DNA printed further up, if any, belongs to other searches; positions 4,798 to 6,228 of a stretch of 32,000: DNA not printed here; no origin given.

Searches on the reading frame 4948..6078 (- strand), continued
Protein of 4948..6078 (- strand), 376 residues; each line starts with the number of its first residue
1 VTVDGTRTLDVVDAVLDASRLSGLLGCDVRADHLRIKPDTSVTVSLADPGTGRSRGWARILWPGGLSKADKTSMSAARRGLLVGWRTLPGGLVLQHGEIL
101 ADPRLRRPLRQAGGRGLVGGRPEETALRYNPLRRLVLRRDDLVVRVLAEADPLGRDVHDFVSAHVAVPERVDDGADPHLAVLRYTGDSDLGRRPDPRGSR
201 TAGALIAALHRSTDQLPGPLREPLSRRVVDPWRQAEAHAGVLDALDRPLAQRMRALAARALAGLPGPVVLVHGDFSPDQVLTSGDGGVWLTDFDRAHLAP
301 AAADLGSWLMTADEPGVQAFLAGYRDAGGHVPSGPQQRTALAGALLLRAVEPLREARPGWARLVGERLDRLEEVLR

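Call 35: fold_search(model_id=the predicted structure, library=pdb)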
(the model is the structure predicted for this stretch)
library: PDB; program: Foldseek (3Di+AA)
matches with E <= 10: 1387; with E <= 0.001: 317
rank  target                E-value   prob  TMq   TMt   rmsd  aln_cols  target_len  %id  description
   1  5uxb_B                7.1e-10  1.00  0.42  0.51   7.9       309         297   20  Crystal structure of macrolide 2'-phosphotransferase MphH from Brachybacterium faecium, apoenzyme (released 2017-07-26)
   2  3dxq_A                7.5e-10  1.00  0.50  0.62   5.5       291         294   18  Crystal structure of choline/ethanolamine kinase family protein (NP_106042.1) from MESORHIZOBIUM LOTI at 2.55 A resolu (released 2008-08-05)
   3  5ih0                  1.6e-09  1.00  0.44  0.53   7.7       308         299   16  Macrolide 2'-phosphotransferase type II Y92M mutant - complex with GDP and erythromycin (released 2017-04-26)
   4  5uxb_A                1.7e-09  1.00  0.42  0.52   8.7       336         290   19  Crystal structure of macrolide 2'-phosphotransferase MphH from Brachybacterium faecium, apoenzyme (released 2017-07-26)
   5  8agy_A                1.8e-09  1.00  0.43  0.46   8.6       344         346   20  The Corramycin phosphotransferase in complex with Corramycin (released 2023-08-16)
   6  5uxd_B                2.4e-09  1.00  0.46  0.56   8.0       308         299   20  Crystal structure of macrolide 2'-phosphotransferase MphH from Brachybacterium faecium in complex with azithromycin (released 2017-08-23)
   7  5igw                  2.7e-09  1.00  0.43  0.51   7.9       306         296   17  Macrolide 2'-phosphotransferase type II - complex with GDP and clarithromycin (released 2017-04-26)
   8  5uxc                  3.7e-09  1.00  0.45  0.55   6.8       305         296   21  Crystal structure of macrolide 2'-phosphotransferase MphH from Brachybacterium faecium in complex with GDP (released 2017-08-16)
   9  8zic                  4.6e-09  1.00  0.45  0.47   7.2       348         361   14  Structure complex of 4-hydroxytryptamine kinase PsiK complexed with Mg2+ and Tryptamine (released 2025-04-02)
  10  5igy                  5.1e-09  1.00  0.42  0.51   8.0       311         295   17  Macrolide 2'-phosphotransferase type II - complex with GDP and erythromycin (released 2017-04-26)
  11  9h2z_A                6.0e-09  1.00  0.47  0.57   5.9       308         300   13  Crystal structure of APH(2")-IVa alternate (soaking with EK3-18 inhibitor) (released 2025-02-05)
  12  5uxd_A                6.0e-09  1.00  0.43  0.51   8.5       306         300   21  Crystal structure of macrolide 2'-phosphotransferase MphH from Brachybacterium faecium in complex with azithromycin (released 2017-08-23)
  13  3dxq_B                7.0e-09  1.00  0.44  0.55   5.6       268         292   18  Crystal structure of choline/ethanolamine kinase family protein (NP_106042.1) from MESORHIZOBIUM LOTI at 2.55 A resolu (released 2008-08-05)
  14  5ih1                  9.2e-09  1.00  0.43  0.53   7.8       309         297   16  Macrolide 2'-phosphotransferase type II - complex with GDP and phosphorylated josamycin (released 2017-04-26)
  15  5igv                  1.2e-08  1.00  0.43  0.52   7.9       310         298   18  Macrolide 2'-phosphotransferase type II - complex with GDP and azithromycin (released 2017-04-26)
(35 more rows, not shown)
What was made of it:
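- On Antibiotic resistance kinases (Mph, APH(2''), APH(3'), APH(9)): Foldseek identity is 11-21% (call 35).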

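Call 38: search_protein_families(library=pfam, proteins=[P0079, L079:9137-11290:+, L080:9137-10435:+, L080:10425-11582:+, L080:1820-3370:-, L080:5-1507:+, L079:11257-12033:-, L079:12373-13059:-], max_evalue=0.01)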
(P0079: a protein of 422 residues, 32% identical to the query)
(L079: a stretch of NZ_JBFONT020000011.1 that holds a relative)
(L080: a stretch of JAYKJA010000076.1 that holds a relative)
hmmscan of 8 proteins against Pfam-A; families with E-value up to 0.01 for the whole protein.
P0079 (422 aa): 2 families
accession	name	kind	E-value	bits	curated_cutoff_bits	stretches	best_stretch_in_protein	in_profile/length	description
PF01636.29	APH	-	3e-16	60.3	23.2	1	174-340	28-214/239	Phosphotransferase enzyme family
PF19974.5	TCAD9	-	6.5e-06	26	40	1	274-332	277-334/429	Ternary complex associated domain 9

L079:9137-11290:+ (717 aa): 1 family
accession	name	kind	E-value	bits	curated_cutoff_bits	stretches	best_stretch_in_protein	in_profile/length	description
PF01636.29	APH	-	1.6e-18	67.8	23.2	2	495-634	55-214/239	Phosphotransferase enzyme family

L080:9137-10435:+ (432 aa): 2 families
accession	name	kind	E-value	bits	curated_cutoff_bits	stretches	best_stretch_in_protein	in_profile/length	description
PF01636.29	APH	-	4.8e-18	66.2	23.2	1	172-376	20-230/239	Phosphotransferase enzyme family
PF19974.5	TCAD9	-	0.00033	20.4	40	1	306-352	296-343/429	Ternary complex associated domain 9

L080:10425-11582:+ (385 aa): 1 family
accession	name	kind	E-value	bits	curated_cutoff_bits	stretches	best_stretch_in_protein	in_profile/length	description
PF01636.29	APH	-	2.4e-15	57.4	23.2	1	123-345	18-237/239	Phosphotransferase enzyme family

L080:1820-3370:- (516 aa): 1 family
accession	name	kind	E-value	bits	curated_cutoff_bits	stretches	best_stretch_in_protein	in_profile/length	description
PF04966.18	OprB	-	5.2e-25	89.1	22.9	1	160-516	38-372/372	Carbohydrate-selective porin, OprB family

L080:5-1507:+ (500 aa): 2 families
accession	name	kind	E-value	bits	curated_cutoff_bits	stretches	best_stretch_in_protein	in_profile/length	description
PF00873.25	ACR_tran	-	2e-116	390.5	28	1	2-480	539-1020/1021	AcrB/AcrD/AcrF family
PF03176.21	MMPL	-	3.4e-06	26.7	20.5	1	326-483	146-305/333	MMPL family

L079:11257-12033:- (258 aa): 3 families
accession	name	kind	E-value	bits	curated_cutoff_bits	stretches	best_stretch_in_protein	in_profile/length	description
PF05770.16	Ins134_P3_kin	-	0.00017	21.6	23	1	194-251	139-200/201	Inositol 1,3,4-trisphosphate 5/6-kinase ATP-grasp domain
PF02655.19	ATP-grasp_3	-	0.0019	18.8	23.2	0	186-232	107-155/160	ATP-grasp domain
PF08443.16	RimK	-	0.0022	18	21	1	198-252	131-186/188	RimK-like ATP-grasp domain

L079:12373-13059:- (228 aa): 2 families
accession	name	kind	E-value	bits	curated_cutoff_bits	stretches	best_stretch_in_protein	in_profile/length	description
PF12680.13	SnoaL_2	-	4.4e-10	40.5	27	1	104-200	14-102/102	SnoaL-like domain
PF07366.18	SnoaL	-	0.0052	17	28.4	0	177-206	90-119/126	SnoaL-like polyketide cyclase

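Call 39: search_protein_families(library=padloc, proteins=[window:4948-6078:-], max_evalue=0.001)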
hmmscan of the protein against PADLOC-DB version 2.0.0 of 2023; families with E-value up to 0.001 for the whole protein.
window:4948-6078:- (376 aa): 0 families

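Call 46: search_dna_similar(query=window:4948-6078:-, collection=plasmids, mode=protein, max_evalue=1e-8, max_rows=15)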
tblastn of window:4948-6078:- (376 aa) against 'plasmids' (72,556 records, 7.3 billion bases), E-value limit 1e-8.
No match.
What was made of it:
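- The cassette was not found on any of 72,556 plasmids (call 46).
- Tried and rejected: tblastn of KinA against 72,556 plasmids: no match, so there is no evidence of plasmid carriage (call 46).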

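Call 57: search_protein_families(library=ncbifam, proteins=[L015:12297-13757:+, L015:13801-14460:+, L062:2249-3742:+, L062:3742-4407:+, L075:1544-2962:+, L075:2962-3624:+], max_evalue=1e-10)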
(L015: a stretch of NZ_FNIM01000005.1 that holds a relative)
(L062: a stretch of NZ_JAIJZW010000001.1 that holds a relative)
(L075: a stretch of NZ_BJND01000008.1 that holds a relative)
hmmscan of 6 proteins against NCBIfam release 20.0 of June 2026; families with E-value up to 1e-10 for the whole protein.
L015:12297-13757:+ (487 aa): 56 families (the best 25 are shown)
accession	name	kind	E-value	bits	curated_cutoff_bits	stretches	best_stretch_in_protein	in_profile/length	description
NF033092.0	HK_WalK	equivalog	1.2e-44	152.9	725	2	256-476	371-594/594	cell wall metabolism sensor histidine kinase WalK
NF040691.1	MtrAB_MtrB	equivalog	1.4e-44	153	450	1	103-478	106-494/507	MtrAB system histidine kinase MtrB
TIGR01386.1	cztS_silS_copS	subfamily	5.2e-42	144.4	292.55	1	13-475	5-457/457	heavy metal sensor histidine kinase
TIGR02966.1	phoR_proteo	equivalog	3.1e-40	138.2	334.2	1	242-473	99-332/333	phosphate regulon sensor histidine kinase PhoR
NF046044.1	PnpS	equivalog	1.8e-38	132.6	400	1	256-475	169-390/390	two-component system histidine kinase PnpS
NF012163.2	BaeS_SmeS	equivalog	4.5e-35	121.5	500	1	163-461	150-443/457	sensor histidine kinase efflux regulator BaeS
NF007837.0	PRK10549.1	equivalog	8.8e-34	117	603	1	160-480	147-462/466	envelope stress sensor histidine kinase BaeS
NF007898.0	PRK10604.1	equivalog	6.1e-32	111.3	478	1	179-479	133-426/433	two-component system sensor histidine kinase RstB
NF008025.0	PRK10755.1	equivalog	4.9e-31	107.7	314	1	186-464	72-343/362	two-component system sensor histidine kinase PmrB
NF008312.0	PRK11100.1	equivalog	4.9e-30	104.8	356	1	180-476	185-474/477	two-component system sensor histidine kinase CreC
NF007345.0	PRK09835.1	subfamily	5.7e-30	104.3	423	1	141-475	142-479/482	Cu(+)/Ag(+) sensor histidine kinase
NF007007.0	PRK09470.1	equivalog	5e-29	101.5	486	1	187-477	178-460/463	envelope stress sensor histidine kinase CpxA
NF007004.0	PRK09467.1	equivalog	2.2e-28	99.3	415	1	187-476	162-436/440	two-component system sensor histidine kinase EnvZ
NF008468.0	PRK11360.1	equivalog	5.9e-28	97.6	646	1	255-479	394-611/616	two-component system sensor histidine kinase AtoS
NF008235.0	PRK11006.1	equivalog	6.9e-28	97.7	390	1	243-475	190-422/431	phosphate regulon sensor histidine kinase PhoR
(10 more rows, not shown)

L015:13801-14460:+ (220 aa): 62 families (the best 25 are shown)
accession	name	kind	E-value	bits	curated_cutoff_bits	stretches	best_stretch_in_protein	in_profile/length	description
TIGR01387.1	cztR_silR_copR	subfamily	7.7e-65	218.6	279.2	1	4-219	1-218/218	heavy metal response regulator transcription factor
NF040689.1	MtrAB_MtrA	equivalog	2.1e-55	187.4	300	1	4-219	1-218/219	MtrAB system response regulator MtrA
NF007346.1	PRK09836.1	equivalog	3.8e-55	187.2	420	1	4-219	3-221/227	copper/silver response regulator transcription factor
NF007928.2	PRK10643.1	equivalog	5e-55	186.5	330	1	4-219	3-216/216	two-component system response regulator PmrA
TIGR02154.1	PhoB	equivalog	9.9e-55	185.3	296.2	1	2-220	3-226/226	phosphate regulon transcriptional regulator PhoB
NF045914.1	RespRegNblR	equivalog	2.2e-54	184.5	300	1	3-219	8-225/228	response regulator transcription factor NblR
NF008296.0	PRK11083.1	equivalog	1.7e-53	181.4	273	1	2-219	4-225/228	two-component system response regulator CreB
NF041733.1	resp_reg_CseB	equivalog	4.1e-53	180.1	350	1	3-219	2-226/228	two-component system response regulator CseB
NF045944.1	ResRegRpaBCyano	equivalog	2.5e-52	177.5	330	1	5-218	1-226/229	response regulator transcription factor RpaB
NF008567.0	PRK11517.1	equivalog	3.8e-50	170.3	353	1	4-219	3-218/223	response regulator transcription factor HprR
NF041734.1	resp_reg_RppA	equivalog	4.5e-49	166.9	250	1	4-219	3-227/229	two-component system response regulator RppA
NF045991.1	RespRegCtrARhodob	equivalog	1.4e-46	159.1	350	1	4-219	3-221/224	response regulator transcription factor CtrA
NF012023.0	PRK15479.1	equivalog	3.9e-44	150.9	337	1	4-219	3-217/224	transcriptional regulator TctD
NF040534.1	resp_reg_YycF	equivalog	1.1e-43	149.2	340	1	3-219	2-227/231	response regulator YycF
NF007663.1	PRK10336.1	equivalog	4.1e-43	147.7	345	1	4-219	3-216/219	quorum sensing response regulator transcription factor QseB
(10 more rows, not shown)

L062:2249-3742:+ (498 aa): 57 families (the best 25 are shown)
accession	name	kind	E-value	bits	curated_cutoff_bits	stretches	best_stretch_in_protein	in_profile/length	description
TIGR01386.1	cztS_silS_copS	subfamily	2.2e-55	188.5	292.55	1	177-485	142-456/457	heavy metal sensor histidine kinase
NF040691.1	MtrAB_MtrB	equivalog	9.5e-46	156.8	450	1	187-490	176-495/507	MtrAB system histidine kinase MtrB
NF033092.0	HK_WalK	equivalog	2e-42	145.6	725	1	279-486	376-593/594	cell wall metabolism sensor histidine kinase WalK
NF012163.2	BaeS_SmeS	equivalog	9.3e-39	133.6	500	1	201-484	166-455/457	sensor histidine kinase efflux regulator BaeS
TIGR02966.1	phoR_proteo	equivalog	1.1e-38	133.2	334.2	1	276-484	115-332/333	phosphate regulon sensor histidine kinase PhoR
NF046044.1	PnpS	equivalog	9.8e-38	130.2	400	1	281-486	176-390/390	two-component system histidine kinase PnpS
NF007837.0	PRK10549.1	equivalog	9e-36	123.6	603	1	201-491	166-462/466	envelope stress sensor histidine kinase BaeS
NF008312.0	PRK11100.1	equivalog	2.3e-34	119.1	356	1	201-487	184-474/477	two-component system sensor histidine kinase CreC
NF007898.0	PRK10604.1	equivalog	3.7e-32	112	478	1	227-492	164-428/433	two-component system sensor histidine kinase RstB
NF007004.0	PRK09467.1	equivalog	6.3e-31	107.7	415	1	213-489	170-438/440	two-component system sensor histidine kinase EnvZ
NF007007.0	PRK09470.1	equivalog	4.3e-30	105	486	1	217-490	186-462/463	envelope stress sensor histidine kinase CpxA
NF007345.0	PRK09835.1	subfamily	1e-29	103.5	423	1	183-486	169-479/482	Cu(+)/Ag(+) sensor histidine kinase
NF012226.0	AdeS_HK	equivalog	1.1e-29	103.7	500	1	204-486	66-352/353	two-component sensor histidine kinase AdeS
NF041735.1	hist_kin_RppB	equivalog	2.1e-28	99.3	400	1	270-486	211-438/438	two-component system sensor histidine kinase RppB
NF008025.0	PRK10755.1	equivalog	1e-27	96.8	314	1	215-481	83-350/362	two-component system sensor histidine kinase PmrB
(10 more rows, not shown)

L062:3742-4407:+ (222 aa): 70 families (the best 25 are shown)
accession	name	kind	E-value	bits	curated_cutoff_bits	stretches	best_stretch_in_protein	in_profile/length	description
TIGR01387.1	cztR_silR_copR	subfamily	5.6e-59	199.4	279.2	1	4-219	1-217/218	heavy metal response regulator transcription factor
NF040689.1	MtrAB_MtrA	equivalog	1.3e-55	188.2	300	1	4-219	1-217/219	MtrAB system response regulator MtrA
TIGR02154.1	PhoB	equivalog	6.2e-55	186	296.2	1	3-221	4-226/226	phosphate regulon transcriptional regulator PhoB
NF041733.1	resp_reg_CseB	equivalog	5.6e-53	179.6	350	1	3-220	2-226/228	two-component system response regulator CseB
NF008567.0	PRK11517.1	equivalog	1.4e-49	168.5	353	1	4-221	3-219/223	response regulator transcription factor HprR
NF007928.2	PRK10643.1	equivalog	3.2e-49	167.5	330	1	4-219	3-215/216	two-component system response regulator PmrA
NF041734.1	resp_reg_RppA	equivalog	3.3e-48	164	250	1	4-221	3-228/229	two-component system response regulator RppA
NF045914.1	RespRegNblR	equivalog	1.6e-47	162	300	1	3-218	8-223/228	response regulator transcription factor NblR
NF007346.1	PRK09836.1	equivalog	3.7e-47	161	420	1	4-219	3-220/227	copper/silver response regulator transcription factor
NF008296.0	PRK11083.1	equivalog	7.7e-47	159.6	273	1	2-220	4-225/228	two-component system response regulator CreB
NF053854.1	RespRegPhoBBctds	equivalog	8.3e-45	152.9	270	1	4-220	1-224/225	two-component system response regulator PhoB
NF045944.1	ResRegRpaBCyano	equivalog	1.9e-44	151.8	330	1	5-220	1-227/229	response regulator transcription factor RpaB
NF040534.1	resp_reg_YycF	equivalog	1.6e-43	148.7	340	1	3-218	2-225/231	response regulator YycF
NF045991.1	RespRegCtrARhodob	equivalog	2.6e-43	148.4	350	1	4-218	3-219/224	response regulator transcription factor CtrA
NF007005.1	PRK09468.1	equivalog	7e-43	146.7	331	1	3-220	5-231/237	osmolarity response regulator transcription factor OmpR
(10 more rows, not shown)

L075:1544-2962:+ (473 aa): 55 families (the best 25 are shown)
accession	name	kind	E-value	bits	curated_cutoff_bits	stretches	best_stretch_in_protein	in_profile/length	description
TIGR01386.1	cztS_silS_copS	subfamily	2.2e-60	204.9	292.55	1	24-457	28-457/457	heavy metal sensor histidine kinase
NF040691.1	MtrAB_MtrB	equivalog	7.8e-52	176.9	450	1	46-459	51-493/507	MtrAB system histidine kinase MtrB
NF033092.0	HK_WalK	equivalog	6.2e-46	157.2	725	2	243-457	372-593/594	cell wall metabolism sensor histidine kinase WalK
NF012163.2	BaeS_SmeS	equivalog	2.6e-43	148.6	500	1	163-457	160-457/457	sensor histidine kinase efflux regulator BaeS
NF007837.0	PRK10549.1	equivalog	2.9e-42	144.9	603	1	149-461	141-461/466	envelope stress sensor histidine kinase BaeS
NF046044.1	PnpS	equivalog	2.1e-39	135.6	400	1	243-457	170-390/390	two-component system histidine kinase PnpS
TIGR02966.1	phoR_proteo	equivalog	4.7e-39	134.3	334.2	1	240-456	111-333/333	phosphate regulon sensor histidine kinase PhoR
NF007898.0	PRK10604.1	equivalog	2.4e-35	122.5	478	1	169-461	139-426/433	two-component system sensor histidine kinase RstB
NF041735.1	hist_kin_RppB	equivalog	7.3e-35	120.6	400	1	238-457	211-438/438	two-component system sensor histidine kinase RppB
NF008312.0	PRK11100.1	equivalog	1.4e-34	119.7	356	1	163-458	178-474/477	two-component system sensor histidine kinase CreC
NF041210.1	his_kin_PieS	equivalog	1e-30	107.2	850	1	165-459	169-471/474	two component system sensor histidine kinase PieS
NF052314.1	T9SS_HK_PorY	subfamily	3.1e-30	105.6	350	1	181-437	148-400/418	PorY family sensor histidine kinase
NF012226.0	AdeS_HK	equivalog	5.2e-30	104.8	500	1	169-457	62-352/353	two-component sensor histidine kinase AdeS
NF007004.0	PRK09467.1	equivalog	5.9e-30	104.4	415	1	166-458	155-436/440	two-component system sensor histidine kinase EnvZ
NF008468.0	PRK11360.1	equivalog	7.2e-30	103.9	646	1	251-461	404-611/616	two-component system sensor histidine kinase AtoS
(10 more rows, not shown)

L075:2962-3624:+ (221 aa): 52 families (the best 25 are shown)
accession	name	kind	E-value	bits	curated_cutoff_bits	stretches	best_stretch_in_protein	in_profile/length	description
TIGR01387.1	cztR_silR_copR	subfamily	2.7e-62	210.3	279.2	1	4-218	1-216/218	heavy metal response regulator transcription factor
NF007928.2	PRK10643.1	equivalog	1.3e-53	181.9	330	1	3-219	2-215/216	two-component system response regulator PmrA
NF040689.1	MtrAB_MtrA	equivalog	2e-53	180.9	300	1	4-221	1-219/219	MtrAB system response regulator MtrA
NF008567.0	PRK11517.1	equivalog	7.5e-53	179.2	353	1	3-219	2-217/223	response regulator transcription factor HprR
NF041733.1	resp_reg_CseB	equivalog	1.1e-51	175.4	350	1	3-219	2-225/228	two-component system response regulator CseB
NF045944.1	ResRegRpaBCyano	equivalog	2.2e-51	174.4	330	1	5-219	1-226/229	response regulator transcription factor RpaB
NF045914.1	RespRegNblR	equivalog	4.6e-51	173.6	300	1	3-218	8-223/228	response regulator transcription factor NblR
NF041734.1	resp_reg_RppA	equivalog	1.5e-50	171.7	250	1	3-219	2-226/229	two-component system response regulator RppA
NF007346.1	PRK09836.1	equivalog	2.4e-50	171.5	420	1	3-218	2-219/227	copper/silver response regulator transcription factor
TIGR02154.1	PhoB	equivalog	3e-50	170.6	296.2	1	2-219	3-224/226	phosphate regulon transcriptional regulator PhoB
NF040534.1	resp_reg_YycF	equivalog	9.8e-48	162.4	340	1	3-218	2-225/231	response regulator YycF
NF008296.0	PRK11083.1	equivalog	6.4e-47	159.9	273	1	2-219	4-224/228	two-component system response regulator CreB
NF007663.1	PRK10336.1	equivalog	2.4e-44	151.7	345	1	3-221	2-217/219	quorum sensing response regulator transcription factor QseB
NF012023.0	PRK15479.1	equivalog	4.1e-43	147.5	337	1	3-219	2-216/224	transcriptional regulator TctD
NF053854.1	RespRegPhoBBctds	equivalog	2.8e-42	144.6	270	1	4-219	1-223/225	two-component system response regulator PhoB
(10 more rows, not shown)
